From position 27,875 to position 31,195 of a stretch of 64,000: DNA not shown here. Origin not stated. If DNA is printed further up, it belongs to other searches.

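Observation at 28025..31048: Single 1007-aa polypeptide containing two complete GspE/PilB-type secretion ATPase modules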

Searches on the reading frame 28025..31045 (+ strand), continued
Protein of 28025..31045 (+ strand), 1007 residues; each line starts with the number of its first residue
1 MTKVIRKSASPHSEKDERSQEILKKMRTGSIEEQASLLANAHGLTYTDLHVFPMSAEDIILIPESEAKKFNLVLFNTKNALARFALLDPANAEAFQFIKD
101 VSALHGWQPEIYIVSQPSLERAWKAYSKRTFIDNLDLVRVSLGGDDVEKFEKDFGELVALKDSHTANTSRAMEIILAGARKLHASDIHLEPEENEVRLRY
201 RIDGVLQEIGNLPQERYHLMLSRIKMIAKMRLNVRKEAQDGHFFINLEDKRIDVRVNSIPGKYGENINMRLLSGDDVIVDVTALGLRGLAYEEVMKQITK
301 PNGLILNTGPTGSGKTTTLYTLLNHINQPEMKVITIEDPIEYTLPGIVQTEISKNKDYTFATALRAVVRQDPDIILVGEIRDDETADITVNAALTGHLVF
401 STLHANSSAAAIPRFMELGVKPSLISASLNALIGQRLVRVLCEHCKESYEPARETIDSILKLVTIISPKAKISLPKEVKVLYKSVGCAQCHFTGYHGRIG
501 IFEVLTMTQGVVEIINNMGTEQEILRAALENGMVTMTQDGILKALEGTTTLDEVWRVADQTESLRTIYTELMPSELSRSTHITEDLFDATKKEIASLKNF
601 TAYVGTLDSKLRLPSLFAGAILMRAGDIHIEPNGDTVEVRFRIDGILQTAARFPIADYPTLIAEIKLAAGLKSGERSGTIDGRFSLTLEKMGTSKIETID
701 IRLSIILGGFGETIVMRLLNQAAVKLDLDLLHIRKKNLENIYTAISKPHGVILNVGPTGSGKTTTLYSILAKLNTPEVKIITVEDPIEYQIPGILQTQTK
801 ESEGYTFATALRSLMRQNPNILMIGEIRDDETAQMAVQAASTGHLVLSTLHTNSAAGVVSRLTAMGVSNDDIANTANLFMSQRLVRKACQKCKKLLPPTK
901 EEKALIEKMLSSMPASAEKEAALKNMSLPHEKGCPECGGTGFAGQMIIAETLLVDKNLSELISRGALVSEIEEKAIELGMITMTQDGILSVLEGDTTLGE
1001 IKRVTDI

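Call 49: list_cluster_members(proteins=[P0142, P0143, P0144, P0147, P0149, P0150, P0152, P0157, P0159, P0141])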
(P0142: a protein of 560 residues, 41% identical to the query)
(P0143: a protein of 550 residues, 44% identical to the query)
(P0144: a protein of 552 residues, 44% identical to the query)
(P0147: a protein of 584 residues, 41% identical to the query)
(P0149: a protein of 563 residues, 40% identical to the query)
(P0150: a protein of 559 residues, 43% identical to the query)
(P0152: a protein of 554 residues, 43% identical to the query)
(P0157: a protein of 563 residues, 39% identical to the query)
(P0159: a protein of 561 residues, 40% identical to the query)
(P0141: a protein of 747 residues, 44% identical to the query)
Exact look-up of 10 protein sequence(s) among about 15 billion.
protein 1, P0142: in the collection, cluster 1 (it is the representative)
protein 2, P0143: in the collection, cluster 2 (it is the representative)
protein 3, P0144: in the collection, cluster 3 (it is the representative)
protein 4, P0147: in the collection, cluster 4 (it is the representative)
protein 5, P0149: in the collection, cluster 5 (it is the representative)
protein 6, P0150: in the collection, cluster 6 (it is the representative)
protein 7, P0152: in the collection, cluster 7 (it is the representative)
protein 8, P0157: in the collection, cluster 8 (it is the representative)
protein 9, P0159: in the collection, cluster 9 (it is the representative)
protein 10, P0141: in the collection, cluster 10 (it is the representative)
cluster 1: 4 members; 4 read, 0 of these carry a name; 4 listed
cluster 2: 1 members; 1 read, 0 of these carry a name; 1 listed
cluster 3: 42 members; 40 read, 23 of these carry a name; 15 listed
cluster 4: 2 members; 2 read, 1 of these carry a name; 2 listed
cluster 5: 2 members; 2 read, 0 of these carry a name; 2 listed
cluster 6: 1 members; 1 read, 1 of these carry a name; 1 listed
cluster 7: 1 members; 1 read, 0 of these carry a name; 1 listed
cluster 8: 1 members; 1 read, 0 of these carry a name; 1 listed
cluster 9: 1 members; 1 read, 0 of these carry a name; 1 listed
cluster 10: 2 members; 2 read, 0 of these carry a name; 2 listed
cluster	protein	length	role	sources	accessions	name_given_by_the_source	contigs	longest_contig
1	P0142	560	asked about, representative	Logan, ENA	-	-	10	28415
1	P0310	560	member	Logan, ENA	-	-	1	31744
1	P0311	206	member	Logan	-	-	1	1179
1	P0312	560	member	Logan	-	-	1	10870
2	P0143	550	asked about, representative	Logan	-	-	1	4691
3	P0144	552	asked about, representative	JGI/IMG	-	type IV pilus assembly protein PilB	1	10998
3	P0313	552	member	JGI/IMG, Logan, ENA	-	type IV pilus assembly protein PilB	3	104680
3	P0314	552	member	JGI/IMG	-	type IV pilus assembly protein PilB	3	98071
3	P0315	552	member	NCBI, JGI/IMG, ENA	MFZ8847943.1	MAG: GspE/PulE family protein [Minisyncoccia bacterium] | type IV pilus assembly protein PilB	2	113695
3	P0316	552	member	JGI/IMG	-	type IV pilus assembly protein PilB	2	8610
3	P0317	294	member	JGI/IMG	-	type II secretory ATPase GspE/PulE/Tfp pilus assembly ATPase PilB-like protein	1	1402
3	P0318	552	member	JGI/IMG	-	type IV pilus assembly protein PilB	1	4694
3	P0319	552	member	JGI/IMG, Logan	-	type IV pilus assembly protein PilB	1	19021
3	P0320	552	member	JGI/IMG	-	type IV pilus assembly protein PilB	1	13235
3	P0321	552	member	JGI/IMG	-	type IV pilus assembly protein PilB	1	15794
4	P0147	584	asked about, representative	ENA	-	-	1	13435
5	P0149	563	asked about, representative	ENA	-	-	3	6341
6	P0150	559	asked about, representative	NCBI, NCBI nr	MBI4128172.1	MAG: type II/IV secretion system protein [Parcubacteria group bacterium] | type II/IV secretion system protein [Parcubacteria group bacterium]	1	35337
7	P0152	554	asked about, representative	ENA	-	-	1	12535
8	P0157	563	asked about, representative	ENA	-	-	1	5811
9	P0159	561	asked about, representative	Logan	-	-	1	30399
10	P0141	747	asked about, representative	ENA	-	-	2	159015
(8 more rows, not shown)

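Call 50: find_encoding_contigs(protein=P0315, flank=10000, max_places=1)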
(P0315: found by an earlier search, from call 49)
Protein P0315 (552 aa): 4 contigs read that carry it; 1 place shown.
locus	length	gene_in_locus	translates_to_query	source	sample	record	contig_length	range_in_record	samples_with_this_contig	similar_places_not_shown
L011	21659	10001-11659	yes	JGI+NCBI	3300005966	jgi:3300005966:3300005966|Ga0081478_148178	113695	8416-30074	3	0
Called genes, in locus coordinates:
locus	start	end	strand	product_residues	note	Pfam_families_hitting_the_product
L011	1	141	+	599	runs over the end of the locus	PF01935:DUF87, PF19044:P-loop_TraG, PF12846:AAA_10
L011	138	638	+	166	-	-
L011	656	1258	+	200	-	-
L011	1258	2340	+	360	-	PF18895:T4SS_pilin (weak)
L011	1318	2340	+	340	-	PF18895:T4SS_pilin (faint)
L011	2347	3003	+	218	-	-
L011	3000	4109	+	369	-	-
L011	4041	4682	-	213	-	PF02096:60KD_IMP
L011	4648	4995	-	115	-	PF00825:Ribonuclease_P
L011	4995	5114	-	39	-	PF00468:Ribosomal_L34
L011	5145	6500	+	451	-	PF11638:DnaA_N, PF13401:AAA_22 (faint), PF00308:Bac_DnaA, PF01695:IstB_IS21, PF00004:AAA (weak), PF13173:AAA_14 (weak), PF08299:Bac_DnaA_C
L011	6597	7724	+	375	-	PF00712:DNA_pol3_beta, PF02767:DNA_pol3_beta_2, PF02768:DNA_pol3_beta_3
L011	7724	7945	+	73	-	-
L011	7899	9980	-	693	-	PF00912:Transgly, PF00905:Transpeptidase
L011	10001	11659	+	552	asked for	PF00437:T2SSE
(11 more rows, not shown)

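Call 58: search_solved_structures(query=window:28025-31045:+, max_evalue=1e-30, show_alignments=0)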
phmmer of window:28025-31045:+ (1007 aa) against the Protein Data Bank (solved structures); distinct sequences matched with E-value up to 1e-30: 14.
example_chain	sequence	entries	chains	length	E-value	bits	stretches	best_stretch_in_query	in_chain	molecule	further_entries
6olj_C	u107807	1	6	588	9.2e-99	334.8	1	17-558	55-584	Type IV pilus biogenesis ATPase PilB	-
5tsg_B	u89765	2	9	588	1.6e-98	334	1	17-558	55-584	Type IV pilus biogenesis ATPase PilB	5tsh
3jc8_Ba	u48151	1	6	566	2.9e-98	333.1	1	25-554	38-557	Type IV-A pilus assembly ATPase PilB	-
5zfr_A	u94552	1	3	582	8.8e-98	331.6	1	31-558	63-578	Type IV pilus biogenesis ATPase PilB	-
4pht_A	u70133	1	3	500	1.2e-92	314.5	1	86-559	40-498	General secretory pathway protein E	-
4ksr_A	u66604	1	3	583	1.3e-91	311.1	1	170-561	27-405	Type II secretion system protein E, Hemolysin-coregulated protein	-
4kss_A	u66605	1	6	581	1.3e-91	311.1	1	170-561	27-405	Type II secretion system protein E, hemolysin-coregulated protein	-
1p9r_A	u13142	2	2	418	3.2e-91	309.9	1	166-557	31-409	General secretion pathway protein E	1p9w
6f8l_G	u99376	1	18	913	4.7e-88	299.4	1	40-555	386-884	Type IV pilus assembly protein PilF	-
6ejf_A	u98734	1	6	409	3.3e-87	296.6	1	180-555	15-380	Type IV pilus assembly protein PilF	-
5oiu_A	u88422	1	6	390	4e-87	296.3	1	178-555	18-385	Type IV pilus assembly protein PilF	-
5it5_F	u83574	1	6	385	4.6e-87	296.1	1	180-555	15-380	ATP binding motif-containing protein PilF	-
5fl3_A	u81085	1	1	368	8.7e-32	113.2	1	178-418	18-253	PILI RETRACTION PROTEIN PILT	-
3jvu_A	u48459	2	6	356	4.8e-31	110.7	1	175-440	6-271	Twitching mobility protein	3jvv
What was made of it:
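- On PilT/PilU retraction ATPases: PDB PilT chains match at E about 1e-31, against 1e-98 for PilB (call 58).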

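Call 72: predict_structure(alignment_id=A2)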
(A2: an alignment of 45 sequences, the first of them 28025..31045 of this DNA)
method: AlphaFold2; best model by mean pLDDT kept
length: 1007 residues; sequences in the alignment: 45
mean_pLDDT: 77.9   pTM: 0.55
mean pLDDT of the five models: 77.9, 76.0, 75.9, 71.0, 70.4
residues with pLDDT >= 90: 99; 70-90: 689; 50-70: 175; < 50: 44
segments of 3 or more residues with pLDDT < 50: 1-12, 22-29, 274-277, 570-576, 693-695, 722-724
pLDDT, mean of each block of 10 residues (from residue 1): 36 53 46 74 75 71 85 84 88 89 88 85 68 61 63 66 58 76 80 81 72 78 83 77 71 78 83 58 83 91 87 75 83 75 67 58 78 82 84 89 86 87 89 89 85 72 73 76 78 78 89 86 84 88 89 76 62 51 83 80 80 87 82 85 77 81 72 55 71 55 69 76 62 85 91 82 83 85 72 74 66 78 85 86 89 86 89 92 87 88 87 72 80 77 84 91 89 86 89 88 79
secondary structure, 60 per line:
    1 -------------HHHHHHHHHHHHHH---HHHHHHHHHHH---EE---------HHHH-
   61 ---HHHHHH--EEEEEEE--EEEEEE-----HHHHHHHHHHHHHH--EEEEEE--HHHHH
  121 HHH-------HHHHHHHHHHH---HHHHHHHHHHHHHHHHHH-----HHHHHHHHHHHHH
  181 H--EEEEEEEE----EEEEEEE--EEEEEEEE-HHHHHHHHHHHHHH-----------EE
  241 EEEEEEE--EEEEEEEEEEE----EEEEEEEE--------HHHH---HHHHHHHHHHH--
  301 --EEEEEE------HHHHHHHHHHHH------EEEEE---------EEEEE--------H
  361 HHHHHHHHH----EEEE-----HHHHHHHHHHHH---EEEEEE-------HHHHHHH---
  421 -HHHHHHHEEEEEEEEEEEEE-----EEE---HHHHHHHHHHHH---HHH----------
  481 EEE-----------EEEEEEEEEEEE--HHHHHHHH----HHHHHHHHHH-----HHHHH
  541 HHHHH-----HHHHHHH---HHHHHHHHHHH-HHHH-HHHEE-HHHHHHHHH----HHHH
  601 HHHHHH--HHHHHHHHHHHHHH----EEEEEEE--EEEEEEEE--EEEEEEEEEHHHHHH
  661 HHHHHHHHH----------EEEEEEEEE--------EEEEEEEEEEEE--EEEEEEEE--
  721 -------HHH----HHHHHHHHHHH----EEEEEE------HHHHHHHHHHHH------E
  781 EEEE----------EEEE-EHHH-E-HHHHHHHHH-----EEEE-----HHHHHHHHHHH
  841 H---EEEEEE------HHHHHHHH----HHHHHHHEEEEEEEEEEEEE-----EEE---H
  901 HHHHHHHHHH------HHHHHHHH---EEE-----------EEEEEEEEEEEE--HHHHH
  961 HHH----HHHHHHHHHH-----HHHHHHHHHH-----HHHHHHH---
elements in order (helices of 4 or more, strands of 3 or more residues): H14-27 H31-41 H56-59 H64-69 E72-78 E81-86 H92-105 E108-113 H116-123 H131-141 H145-162 H168-181 E184-191 E196-202 E205-212 H214-227 E239-247 E250-260 E265-272 H281-284 H288-298 E303-308 H315-326 E333-337 E347-351 H360-369 E374-377 H383-394 E398-403 H411-417 H422-428 E429-441 E447-449 H453-464 E481-483 E495-506 H509-516 H521-530 H536-545 H551-557 H561-571 H573-576 H584-592 H597-606 H609-622 E627-633 E636-643 E646-654 H655-669 E680-688 E697-708 E711-718 H735-745 E750-755 H762-773 E780-784 E795-798 H807-815 E821-824 H830-841 E845-850 H857-864 H869-875 E876-888 E894-896 H900-910 H917-924 E928-930 E942-953 H956-963 H968-977 H983-992 H998-1004
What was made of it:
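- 28115..28405 (+): N1E/MshEN-like N-terminal domain (aa 31-127), present once only. AF2 gives an alpha/beta domain with pLDDT 71-89 (call 72).
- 29702..29869 (+): inter-module linker (aa 560-615), mostly helical and the least conserved segment. AF2 helices 561-571, 584-592 and 597-606, with a low-confidence break at 570-576 (call 72).
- On GspE/PilB-type secretion ATPase: The AF2 model has an alpha/beta domain at aa 31-123 (call 72).
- The AF2 monomer has pTM 0.55 and I had no coordinates, so ring geometry is untested (call 72). The linker is long (about 55 aa) and helical (call 72), so either geometry is sterically possible.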
